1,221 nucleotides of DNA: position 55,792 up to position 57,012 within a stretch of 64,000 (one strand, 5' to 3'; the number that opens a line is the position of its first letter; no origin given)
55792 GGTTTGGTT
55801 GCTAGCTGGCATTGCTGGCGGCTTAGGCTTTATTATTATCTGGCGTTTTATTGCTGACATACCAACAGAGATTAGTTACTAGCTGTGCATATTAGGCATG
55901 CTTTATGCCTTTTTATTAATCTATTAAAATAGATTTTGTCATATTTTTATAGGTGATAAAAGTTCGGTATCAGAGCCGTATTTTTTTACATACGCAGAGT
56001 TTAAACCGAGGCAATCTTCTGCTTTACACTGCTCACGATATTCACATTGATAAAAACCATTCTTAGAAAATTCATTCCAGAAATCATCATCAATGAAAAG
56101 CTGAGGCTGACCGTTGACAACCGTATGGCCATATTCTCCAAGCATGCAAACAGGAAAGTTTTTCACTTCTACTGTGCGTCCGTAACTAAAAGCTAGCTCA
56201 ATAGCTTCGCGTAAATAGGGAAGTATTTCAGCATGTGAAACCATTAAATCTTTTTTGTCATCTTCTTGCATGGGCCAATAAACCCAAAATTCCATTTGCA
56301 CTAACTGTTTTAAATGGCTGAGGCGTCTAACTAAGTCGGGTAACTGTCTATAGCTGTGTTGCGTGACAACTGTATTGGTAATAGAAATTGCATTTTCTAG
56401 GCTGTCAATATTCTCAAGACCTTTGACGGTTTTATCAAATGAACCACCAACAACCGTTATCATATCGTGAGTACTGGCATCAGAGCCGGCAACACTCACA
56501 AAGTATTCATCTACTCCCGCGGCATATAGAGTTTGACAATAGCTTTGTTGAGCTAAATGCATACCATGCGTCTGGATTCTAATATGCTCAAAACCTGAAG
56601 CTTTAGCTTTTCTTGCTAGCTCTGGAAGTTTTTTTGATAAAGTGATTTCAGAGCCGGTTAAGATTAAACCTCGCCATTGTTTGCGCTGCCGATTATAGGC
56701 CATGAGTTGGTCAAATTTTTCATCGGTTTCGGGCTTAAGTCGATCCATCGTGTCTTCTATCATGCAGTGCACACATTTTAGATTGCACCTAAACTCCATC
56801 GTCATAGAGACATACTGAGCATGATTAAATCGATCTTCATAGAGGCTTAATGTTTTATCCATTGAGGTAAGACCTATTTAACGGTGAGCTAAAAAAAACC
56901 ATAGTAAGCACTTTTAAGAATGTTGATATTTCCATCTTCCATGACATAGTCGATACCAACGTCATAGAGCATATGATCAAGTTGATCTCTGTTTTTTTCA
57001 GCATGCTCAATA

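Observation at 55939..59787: Divergent four-gene cassette: radical SAM + 287-aa orphan / P-loop kinase-like + O-methyltransferase, a candidate uncharacterised biosynthetic or modification system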

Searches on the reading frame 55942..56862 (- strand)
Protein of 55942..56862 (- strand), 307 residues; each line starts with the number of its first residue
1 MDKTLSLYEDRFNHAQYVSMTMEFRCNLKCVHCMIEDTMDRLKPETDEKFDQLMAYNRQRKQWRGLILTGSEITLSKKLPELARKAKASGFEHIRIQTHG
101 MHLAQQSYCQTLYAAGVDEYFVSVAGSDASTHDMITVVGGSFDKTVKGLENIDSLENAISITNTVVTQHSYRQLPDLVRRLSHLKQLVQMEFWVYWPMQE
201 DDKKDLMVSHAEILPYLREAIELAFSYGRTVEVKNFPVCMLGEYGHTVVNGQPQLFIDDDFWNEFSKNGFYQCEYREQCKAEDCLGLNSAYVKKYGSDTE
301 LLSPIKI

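Call 3: search_protein_families(library=pfam, proteins=[window:55942-56862:-], max_evalue=0.01)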
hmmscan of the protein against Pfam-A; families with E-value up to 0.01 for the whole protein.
window:55942-56862:- (307 aa): 1 family
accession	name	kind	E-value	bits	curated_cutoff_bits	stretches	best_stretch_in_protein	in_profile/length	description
PF04055.27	Radical_SAM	-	6.2e-17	62.7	29.5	1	25-179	6-164/166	Radical SAM superfamily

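Call 4: search_protein_families(library=ncbifam, proteins=[window:55942-56862:-], max_evalue=0.01)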
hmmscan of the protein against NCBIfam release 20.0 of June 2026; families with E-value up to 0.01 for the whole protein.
window:55942-56862:- (307 aa): 43 families (the best 25 are shown)
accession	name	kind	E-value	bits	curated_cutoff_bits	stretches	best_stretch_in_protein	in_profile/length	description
NF038332.1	rSAM_rare_HxsC4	exception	4.2e-26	91.9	500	1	16-201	14-197/335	radical SAM protein HxsC4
TIGR03977.1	rSAM_pair_HxsC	equivalog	1.4e-18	66.8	267.9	1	8-247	20-259/292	His-Xaa-Ser system radical SAM maturase HxsC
TIGR02666.1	moaA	equivalog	4.1e-17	62.1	284.05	1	15-221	9-220/336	GTP 3',8-cyclase MoaA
TIGR04053.2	TIGR04053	equivalog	8.5e-17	61.4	395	1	26-206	18-198/366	TIGR04053 family radical SAM/SPASM domain-containing protein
NF045702.1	rSAM_GDGT_ether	equivalog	5.3e-16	58.3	450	1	13-179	83-251/486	tetraether lipid synthase Tes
TIGR04545.1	rSAM_ahbD_hemeb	equivalog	1.2e-15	57.9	500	1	22-181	6-162/339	heme b synthase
TIGR04466.1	rSAM_BlsE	equivalog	2e-15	57.1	400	1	17-183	4-164/327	cytosylglucuronate decarboxylase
NF045646.2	rSAM_Se_TrsS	equivalog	6.6e-15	54.6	490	1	20-179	90-249/441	radical SAM (seleno)protein TrsS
TIGR02668.1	moaA_archaeal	equivalog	1.2e-13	50.7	325.25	1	17-189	11-182/303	GTP 3',8-cyclase MoaA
TIGR04051.1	rSAM_NirJ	equivalog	3.8e-13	49.1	515.45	1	24-182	10-164/354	heme d1 biosynthesis radical SAM protein NirJ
TIGR04317.1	W_rSAM_matur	equivalog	6.8e-13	48.4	380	1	16-218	4-208/349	tungsten cofactor oxidoreductase radical SAM maturase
TIGR04546.1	rSAM_ahbC_deAc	equivalog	2.8e-12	46.1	650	1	18-182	41-201/390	12,18-didecarboxysiroheme deacetylase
NF001199.0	PRK00164.2-1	equivalog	2.2e-11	43.5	231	1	19-190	15-184/308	GTP 3',8-cyclase MoaA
TIGR04311.1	rSAM_Geo_metal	subfamily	4.6e-11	42.4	400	1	24-180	11-173/423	radical SAM/SPASM family putative metalloenzyme maturase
TIGR04054.1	rSAM_NirJ1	equivalog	4.6e-11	42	650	1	18-179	38-195/387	putative heme d1 biosynthesis radical SAM protein NirJ1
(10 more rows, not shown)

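Call 26: search_solved_structures(query=window:55942-56862:-, max_evalue=0.001)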
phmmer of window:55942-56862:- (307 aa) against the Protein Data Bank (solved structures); distinct sequences matched with E-value up to 0.001: 3.
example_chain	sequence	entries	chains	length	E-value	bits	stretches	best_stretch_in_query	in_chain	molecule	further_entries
7vob_C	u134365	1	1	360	8.3e-11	45.1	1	16-183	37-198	Cytosylglucuronate decarboxylase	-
7voc_C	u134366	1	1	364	8.4e-11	45.1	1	16-183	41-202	Cytosylglucuronate decarboxylase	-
7tol_A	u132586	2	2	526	5.6e-06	29.2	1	21-126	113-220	glycerol dibiphytanyl glycerol tetraether - macrocyclic archaeol synthase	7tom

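Call 44: find_homologous_proteins(query=window:55942-56862:-)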
Query window:55942-56862:- (307 aa): 1463 proteins with E <= 0.001 among 2249 candidates; the best 120 are listed.
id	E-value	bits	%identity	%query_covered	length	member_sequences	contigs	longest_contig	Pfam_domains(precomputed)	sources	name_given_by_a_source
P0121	2.7e-198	675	95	100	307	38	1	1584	PF04055.28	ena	-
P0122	1.7e-182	624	86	100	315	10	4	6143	PF04055.28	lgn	-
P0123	5.1e-159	547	76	98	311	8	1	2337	PF04055.28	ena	-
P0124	7.0e-148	510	70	100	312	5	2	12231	PF04055.28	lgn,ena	-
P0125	3.6e-147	508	71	97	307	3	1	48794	PF04055.28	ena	-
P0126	3.6e-147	508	70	97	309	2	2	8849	PF04055.28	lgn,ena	-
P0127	3.3e-146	505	69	97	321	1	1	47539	PF04055.28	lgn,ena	-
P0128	1.2e-137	476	66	97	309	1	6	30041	PF04055.28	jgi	jgi:MoaA/NifB/PqqE/SkfB family radical SAM enzyme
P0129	1.0e-136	473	67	97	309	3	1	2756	PF04055.28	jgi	jgi:MoaA/NifB/PqqE/SkfB family radical SAM enzyme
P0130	1.3e-136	473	65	98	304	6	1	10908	PF04055.28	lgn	-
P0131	3.5e-135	468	66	96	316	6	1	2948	PF04055.28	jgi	jgi:MoaA/NifB/PqqE/SkfB family radical SAM enzyme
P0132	2.5e-134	466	64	98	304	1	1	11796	PF04055.28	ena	-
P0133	7.2e-134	464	65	96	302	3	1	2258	PF04055.28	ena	-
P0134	1.4e-133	463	67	96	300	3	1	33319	PF04055.28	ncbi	-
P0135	4.8e-133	461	66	96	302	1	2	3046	PF04055.28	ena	-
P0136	6.6e-133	461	66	96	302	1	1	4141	PF04055.28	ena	-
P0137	6.7e-133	461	63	99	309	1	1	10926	PF04055.28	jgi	jgi:MoaA/NifB/PqqE/SkfB family radical SAM enzyme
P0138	6.7e-133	461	65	96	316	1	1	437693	PF04055.28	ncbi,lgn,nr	ncbi:MAG TPA: radical SAM protein [Xanthobacteraceae bacterium]|nr:radical SAM protein [Xanthobacter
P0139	7.0e-133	461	65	96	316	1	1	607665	PF04055.28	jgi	jgi:MoaA/NifB/PqqE/SkfB family radical SAM enzyme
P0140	8.3e-133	460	65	96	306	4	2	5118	PF04055.28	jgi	jgi:MoaA/NifB/PqqE/SkfB family radical SAM enzyme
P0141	1.0e-132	460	66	96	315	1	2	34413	PF04055.28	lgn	-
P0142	1.4e-132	460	66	96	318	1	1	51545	PF04055.28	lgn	-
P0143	1.5e-132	460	64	97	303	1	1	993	PF04055.28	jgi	jgi:MoaA/NifB/PqqE/SkfB family radical SAM enzyme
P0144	1.5e-132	460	64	96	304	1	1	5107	PF04055.28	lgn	-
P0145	1.6e-132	460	65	96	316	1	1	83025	PF04055.28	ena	-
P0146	2.1e-132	459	65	96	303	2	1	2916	PF04055.28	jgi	jgi:MoaA/NifB/PqqE/SkfB family radical SAM enzyme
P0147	2.9e-132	459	65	96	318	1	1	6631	PF04055.28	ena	-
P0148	2.9e-132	459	66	98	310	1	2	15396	PF04055.28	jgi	jgi:MoaA/NifB/PqqE/SkfB family radical SAM enzyme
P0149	3.0e-132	459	65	95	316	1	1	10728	PF04055.28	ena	-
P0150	3.2e-132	459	66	98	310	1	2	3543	PF04055.28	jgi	jgi:MoaA/NifB/PqqE/SkfB family radical SAM enzyme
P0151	3.2e-132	459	66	98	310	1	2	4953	PF04055.28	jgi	jgi:MoaA/NifB/PqqE/SkfB family radical SAM enzyme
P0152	3.2e-132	459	66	98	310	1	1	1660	PF04055.28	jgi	jgi:MoaA/NifB/PqqE/SkfB family radical SAM enzyme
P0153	4.6e-132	458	65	96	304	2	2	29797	PF04055.28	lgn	-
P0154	5.0e-132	458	65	96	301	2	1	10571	PF04055.28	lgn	-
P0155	5.2e-132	458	65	96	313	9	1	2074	PF04055.28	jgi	-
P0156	5.2e-132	458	64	96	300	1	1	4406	PF04055.28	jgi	jgi:MoaA/NifB/PqqE/SkfB family radical SAM enzyme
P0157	5.6e-132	458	64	97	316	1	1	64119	PF04055.28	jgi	jgi:MoaA/NifB/PqqE/SkfB family radical SAM enzyme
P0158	5.7e-132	458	65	96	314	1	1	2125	PF04055.28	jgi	jgi:MoaA/NifB/PqqE/SkfB family radical SAM enzyme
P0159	6.2e-132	458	64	96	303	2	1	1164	PF04055.28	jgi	jgi:MoaA/NifB/PqqE/SkfB family radical SAM enzyme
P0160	9.4e-132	457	65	96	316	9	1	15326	PF04055.28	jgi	jgi:MoaA/NifB/PqqE/SkfB family radical SAM enzyme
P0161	1.0e-131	457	64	96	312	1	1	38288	PF04055.28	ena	-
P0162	1.0e-131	457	64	96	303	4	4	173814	PF04055.28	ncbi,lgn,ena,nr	ncbi:MAG TPA: radical SAM protein [Xanthobacteraceae bacterium]|nr:radical SAM protein [Xanthobacter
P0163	1.1e-131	457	64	97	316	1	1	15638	PF04055.28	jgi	jgi:MoaA/NifB/PqqE/SkfB family radical SAM enzyme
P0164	1.1e-131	457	65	96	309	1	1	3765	PF04055.28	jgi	jgi:MoaA/NifB/PqqE/SkfB family radical SAM enzyme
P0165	1.3e-131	457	65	96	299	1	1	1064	PF04055.28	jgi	jgi:MoaA/NifB/PqqE/SkfB family radical SAM enzyme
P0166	1.4e-131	456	64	96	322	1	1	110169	PF04055.28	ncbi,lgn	-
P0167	1.9e-131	456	64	96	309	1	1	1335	PF04055.28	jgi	jgi:MoaA/NifB/PqqE/SkfB family radical SAM enzyme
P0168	2.0e-131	456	65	96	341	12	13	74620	PF04055.28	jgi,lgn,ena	jgi:MoaA/NifB/PqqE/SkfB family radical SAM enzyme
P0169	2.1e-131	456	62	99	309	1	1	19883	PF04055.28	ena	-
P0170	2.4e-131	456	66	96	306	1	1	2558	PF04055.28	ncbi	-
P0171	2.7e-131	455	65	98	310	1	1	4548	PF04055.28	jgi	jgi:MoaA/NifB/PqqE/SkfB family radical SAM enzyme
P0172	2.8e-131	455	65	96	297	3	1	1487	PF04055.28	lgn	-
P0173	3.0e-131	455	64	96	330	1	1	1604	PF04055.28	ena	-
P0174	3.2e-131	455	65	96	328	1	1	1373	PF04055.28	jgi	jgi:MoaA/NifB/PqqE/SkfB family radical SAM enzyme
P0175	3.8e-131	455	65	96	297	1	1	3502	PF04055.28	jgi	jgi:MoaA/NifB/PqqE/SkfB family radical SAM enzyme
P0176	3.9e-131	455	64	96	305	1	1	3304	PF04055.28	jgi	jgi:MoaA/NifB/PqqE/SkfB family radical SAM enzyme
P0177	4.0e-131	455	64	96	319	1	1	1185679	PF04055.28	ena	-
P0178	5.6e-131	454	65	96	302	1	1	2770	PF04055.28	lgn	-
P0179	1.0e-130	454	63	96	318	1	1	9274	PF04055.28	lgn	-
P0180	1.2e-130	453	64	96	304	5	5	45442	PF04055.28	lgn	-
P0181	2.2e-130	453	64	96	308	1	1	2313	PF04055.28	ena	-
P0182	2.7e-130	452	65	96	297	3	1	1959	PF04055.28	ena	-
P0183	2.9e-130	452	64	96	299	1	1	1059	PF04055.28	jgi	jgi:MoaA/NifB/PqqE/SkfB family radical SAM enzyme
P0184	3.2e-130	452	63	96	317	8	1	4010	PF04055.28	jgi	jgi:MoaA/NifB/PqqE/SkfB family radical SAM enzyme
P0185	4.0e-130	452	64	96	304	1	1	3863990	PF04055.28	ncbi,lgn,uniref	ncbi:radical SAM protein [Neptuniibacter sp. QD34_54]|uniref:radical SAM protein n=1 Tax=Neptuniibac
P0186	4.6e-130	451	64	96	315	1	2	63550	PF04055.28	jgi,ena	jgi:MoaA/NifB/PqqE/SkfB family radical SAM enzyme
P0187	6.2e-130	451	64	96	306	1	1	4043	PF04055.28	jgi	jgi:MoaA/NifB/PqqE/SkfB family radical SAM enzyme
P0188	8.0e-130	451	64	96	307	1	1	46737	PF04055.28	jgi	jgi:MoaA/NifB/PqqE/SkfB family radical SAM enzyme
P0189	9.3e-130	450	62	97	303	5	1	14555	PF04055.28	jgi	-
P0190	1.0e-129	450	64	96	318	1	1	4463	PF04055.28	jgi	jgi:MoaA/NifB/PqqE/SkfB family radical SAM enzyme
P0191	1.0e-129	450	65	96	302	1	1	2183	PF04055.28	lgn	-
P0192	1.0e-129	450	63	96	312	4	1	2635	PF04055.28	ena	-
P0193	1.0e-129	450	64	96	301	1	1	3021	PF04055.28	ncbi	-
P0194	1.1e-129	450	63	96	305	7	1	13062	PF04055.28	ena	-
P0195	1.2e-129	450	63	96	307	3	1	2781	PF04055.28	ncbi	-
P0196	1.5e-129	450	64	96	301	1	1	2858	PF04055.28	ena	-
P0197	1.5e-129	450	63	96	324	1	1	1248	PF04055.28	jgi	jgi:MoaA/NifB/PqqE/SkfB family radical SAM enzyme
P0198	1.6e-129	450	64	96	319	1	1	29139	PF04055.28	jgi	jgi:MoaA/NifB/PqqE/SkfB family radical SAM enzyme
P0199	1.9e-129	449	64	98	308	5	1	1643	PF04055.28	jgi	jgi:MoaA/NifB/PqqE/SkfB family radical SAM enzyme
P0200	1.9e-129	449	64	96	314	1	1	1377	PF04055.28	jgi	jgi:MoaA/NifB/PqqE/SkfB family radical SAM enzyme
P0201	1.9e-129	449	63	95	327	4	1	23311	PF04055.28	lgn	-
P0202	2.0e-129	449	65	96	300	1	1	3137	PF04055.28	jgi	jgi:MoaA/NifB/PqqE/SkfB family radical SAM enzyme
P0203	2.1e-129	449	63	96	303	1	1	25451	PF04055.28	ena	-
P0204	2.2e-129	449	61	97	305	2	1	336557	PF04055.28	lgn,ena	-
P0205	2.2e-129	449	64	98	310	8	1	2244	PF04055.28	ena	-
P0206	2.4e-129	449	62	96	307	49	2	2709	PF04055.28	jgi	jgi:MoaA/NifB/PqqE/SkfB family radical SAM enzyme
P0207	2.4e-129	449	63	96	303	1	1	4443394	PF04055.28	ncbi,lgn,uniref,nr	ncbi:radical SAM protein [Methylococcus sp. EFPC2]|uniref:radical SAM protein n=1 Tax=Methylococcus 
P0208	2.4e-129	449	64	96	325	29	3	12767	PF04055.28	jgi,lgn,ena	-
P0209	2.5e-129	449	64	97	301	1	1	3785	PF04055.28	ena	-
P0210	2.7e-129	449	64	96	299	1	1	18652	PF04055.28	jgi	jgi:MoaA/NifB/PqqE/SkfB family radical SAM enzyme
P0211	2.8e-129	449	62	98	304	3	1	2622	PF04055.28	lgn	-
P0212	3.6e-129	449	64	96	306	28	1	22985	PF04055.28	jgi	jgi:MoaA/NifB/PqqE/SkfB family radical SAM enzyme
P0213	3.9e-129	448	62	96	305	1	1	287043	PF04055.28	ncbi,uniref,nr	ncbi:radical SAM protein [Methylobacterium durans]|uniref:radical SAM protein n=1 Tax=Methylobacteri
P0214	4.1e-129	448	63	96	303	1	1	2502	PF04055.28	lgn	-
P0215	4.2e-129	448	64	96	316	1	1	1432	PF04055.28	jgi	jgi:MoaA/NifB/PqqE/SkfB family radical SAM enzyme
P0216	4.3e-129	448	63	96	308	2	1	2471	PF04055.28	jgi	jgi:MoaA/NifB/PqqE/SkfB family radical SAM enzyme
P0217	4.5e-129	448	64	96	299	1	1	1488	PF04055.28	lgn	-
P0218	5.2e-129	448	63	96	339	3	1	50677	PF04055.28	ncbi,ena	-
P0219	5.2e-129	448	63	96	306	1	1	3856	PF04055.28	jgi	-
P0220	5.3e-129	448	64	96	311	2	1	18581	PF04055.28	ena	-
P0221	5.4e-129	448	63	95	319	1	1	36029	PF04055.28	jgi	jgi:MoaA/NifB/PqqE/SkfB family radical SAM enzyme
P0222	5.7e-129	448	64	96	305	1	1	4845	PF04055.28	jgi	jgi:MoaA/NifB/PqqE/SkfB family radical SAM enzyme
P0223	5.7e-129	448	63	96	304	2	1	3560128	PF04055.28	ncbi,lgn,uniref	ncbi:radical SAM protein [Neptuniibacter sp. QD48_55]|uniref:radical SAM protein n=1 Tax=Neptuniibac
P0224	5.9e-129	448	63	96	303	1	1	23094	PF04055.28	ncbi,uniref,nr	ncbi:radical SAM protein [Methylobacterium segetis]|uniref:radical SAM protein n=1 Tax=Methylobacter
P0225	5.9e-129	448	62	96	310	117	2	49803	PF04055.28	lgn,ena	-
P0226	7.9e-129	447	64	97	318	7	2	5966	PF04055.28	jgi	jgi:MoaA/NifB/PqqE/SkfB family radical SAM enzyme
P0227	8.3e-129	447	66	93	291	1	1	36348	PF04055.28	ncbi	ncbi:MAG TPA: radical SAM protein [Xanthobacteraceae bacterium]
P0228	8.7e-129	447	63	96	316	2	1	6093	PF04055.28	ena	-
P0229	9.1e-129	447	63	96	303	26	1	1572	PF04055.28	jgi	-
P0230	9.7e-129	447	64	97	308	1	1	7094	PF04055.28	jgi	-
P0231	1.7e-128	446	63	96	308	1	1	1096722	PF04055.28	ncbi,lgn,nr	ncbi:MAG: radical SAM protein [Methylobacterium mesophilicum]|nr:radical SAM protein [Methylobacteri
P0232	1.9e-128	446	63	97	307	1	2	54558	PF04055.28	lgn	-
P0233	2.2e-128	446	61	96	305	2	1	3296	PF04055.28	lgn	-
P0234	2.2e-128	446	62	96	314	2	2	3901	PF04055.28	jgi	-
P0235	2.5e-128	446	63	96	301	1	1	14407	PF04055.28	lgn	-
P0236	2.7e-128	446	64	96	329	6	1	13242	PF04055.28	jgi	jgi:MoaA/NifB/PqqE/SkfB family radical SAM enzyme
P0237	2.8e-128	446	64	96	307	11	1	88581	PF04055.28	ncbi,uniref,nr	ncbi:radical SAM protein [Kistimonas asteriae]|uniref:radical SAM protein n=1 Tax=Kistimonas asteria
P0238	3.3e-128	445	64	96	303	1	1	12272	PF04055.28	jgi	jgi:MoaA/NifB/PqqE/SkfB family radical SAM enzyme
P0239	4.0e-128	445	63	96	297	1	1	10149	PF04055.28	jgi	jgi:MoaA/NifB/PqqE/SkfB family radical SAM enzyme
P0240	4.2e-128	445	61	96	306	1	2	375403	PF04055.28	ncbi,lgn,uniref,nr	ncbi:radical SAM protein [Methylobacterium brachythecii]|uniref:MoaA/NifB/PqqE/SkfB family radical S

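Call 54: predict_structure(alignment_id=A3)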
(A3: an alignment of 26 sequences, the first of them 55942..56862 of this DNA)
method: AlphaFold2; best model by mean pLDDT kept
length: 307 residues; sequences in the alignment: 26
mean_pLDDT: 88.1   pTM: 0.88
mean pLDDT of the five models: 88.1, 87.0, 86.7, 85.8, 85.1
residues with pLDDT >= 90: 167; 70-90: 112; 50-70: 25; < 50: 3
segments of 3 or more residues with pLDDT < 50: 1-3
pLDDT, mean of each block of 10 residues (from residue 1): 60 90 69 65 90 98 93 85 98 93 94 97 91 86 95 95 93 97 96 88 90 96 97 90 88 87 81 81 77 88 77
secondary structure, 60 per line:
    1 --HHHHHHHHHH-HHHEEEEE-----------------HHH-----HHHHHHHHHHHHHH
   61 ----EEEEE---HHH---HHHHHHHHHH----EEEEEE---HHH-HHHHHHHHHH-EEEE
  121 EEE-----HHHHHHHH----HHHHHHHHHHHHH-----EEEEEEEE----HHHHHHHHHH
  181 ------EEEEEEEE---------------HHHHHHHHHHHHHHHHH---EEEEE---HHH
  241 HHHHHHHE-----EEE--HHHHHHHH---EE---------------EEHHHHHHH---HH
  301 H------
elements in order: H3-12 E17-21 H47-60 E65-69 H79-88 E93-98 H106-115 E117-123 H129-136 H141-153 E159-166 H171-180 E187-194 H210-226 E230-234 H238-247 E254-256 H259-266 H289-295

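Call 59: fold_search(model_id=the predicted structure, library=pdb)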
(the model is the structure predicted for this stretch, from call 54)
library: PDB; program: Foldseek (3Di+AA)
matches with E <= 10: 1819; with E <= 0.001: 166
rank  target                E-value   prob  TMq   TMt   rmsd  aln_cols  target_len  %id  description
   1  7vob                  8.4e-11  1.00  0.52  0.49   9.4       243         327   23  The crystal structure of a Radical SAM Enzyme BlsE involved in the Biosynthesis of Blasticidin S (released 2022-05-04)
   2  7tom                  3.6e-10  1.00  0.58  0.37   3.5       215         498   17  X-ray crystal structure of glycerol dibiphytanyl glycerol tetraether - macrocyclic archaeol synthase (GDGT-MAS) from Met (released 2022-08-31)
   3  7tol                  7.7e-10  1.00  0.56  0.36   3.7       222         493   17  X-ray crystal structure of glycerol dibiphytanyl glycerol tetraether - macrocyclic archaeol synthase (GDGT-MAS) from Met (released 2022-08-31)
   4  6efn                  1.4e-08  1.00  0.56  0.46   3.7       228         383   17  Structure of a RiPP maturase, SkfB (released 2018-10-24)
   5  1r30_A                2.8e-08  1.00  0.53  0.53   7.4       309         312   14  The Crystal Structure of Biotin Synthase, an S-Adenosylmethionine-Dependent Radical Enzyme (released 2004-01-13)
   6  8hzv_C                3.0e-08  1.00  0.52  0.36   6.1       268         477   14  The crystal structure of a Radical SAM Enzyme DesII (released 2024-07-10)
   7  8hzy_B                3.2e-08  1.00  0.53  0.37   6.5       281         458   13  The crystal structure of a Radical SAM Enzyme DesII (released 2024-07-10)
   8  1r30_B                3.4e-08  1.00  0.53  0.52   7.4       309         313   14  The Crystal Structure of Biotin Synthase, an S-Adenosylmethionine-Dependent Radical Enzyme (released 2004-01-13)
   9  1tv7_B                6.0e-08  1.00  0.53  0.50   4.4       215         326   20  Structure of the S-adenosylmethionine dependent Enzyme MoaA (released 2004-08-31)
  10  1tv7_A                6.4e-08  1.00  0.52  0.50   4.5       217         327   18  Structure of the S-adenosylmethionine dependent Enzyme MoaA (released 2004-08-31)
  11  6q2p_B                9.6e-08  1.00  0.55  0.58   3.8       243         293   15  Crystal structure of mouse viperin bound to cytidine triphosphate and S-adenosylhomocysteine (released 2020-01-22)
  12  6q2q_A                1.3e-07  1.00  0.55  0.58   4.0       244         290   16  Crystal structure of mouse viperin bound to uridine triphosphate and S-adenosylhomocysteine (released 2020-01-22)
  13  8hzy_A                1.5e-07  1.00  0.52  0.36   6.0       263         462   14  The crystal structure of a Radical SAM Enzyme DesII (released 2024-07-10)
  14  8hzv_A                1.5e-07  1.00  0.54  0.36   5.8       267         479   14  The crystal structure of a Radical SAM Enzyme DesII (released 2024-07-10)
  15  6q2p_A                2.3e-07  1.00  0.55  0.58   3.9       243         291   15  Crystal structure of mouse viperin bound to cytidine triphosphate and S-adenosylhomocysteine (released 2020-01-22)
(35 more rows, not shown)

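Call 87: search_protein_families(library=padloc, proteins=[window:55942-56862:-], max_evalue=0.001)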
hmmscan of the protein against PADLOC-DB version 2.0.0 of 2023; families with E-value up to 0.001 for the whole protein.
window:55942-56862:- (307 aa): 2 families
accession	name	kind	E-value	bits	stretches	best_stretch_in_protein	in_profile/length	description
PDLC02903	pVip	-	6.9e-09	33.5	1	21-185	5-165/257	Viperins not associated with kinases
PDLC02904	pVip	-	1.1e-06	26.4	1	22-182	9-166/262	Viperins associated with kinases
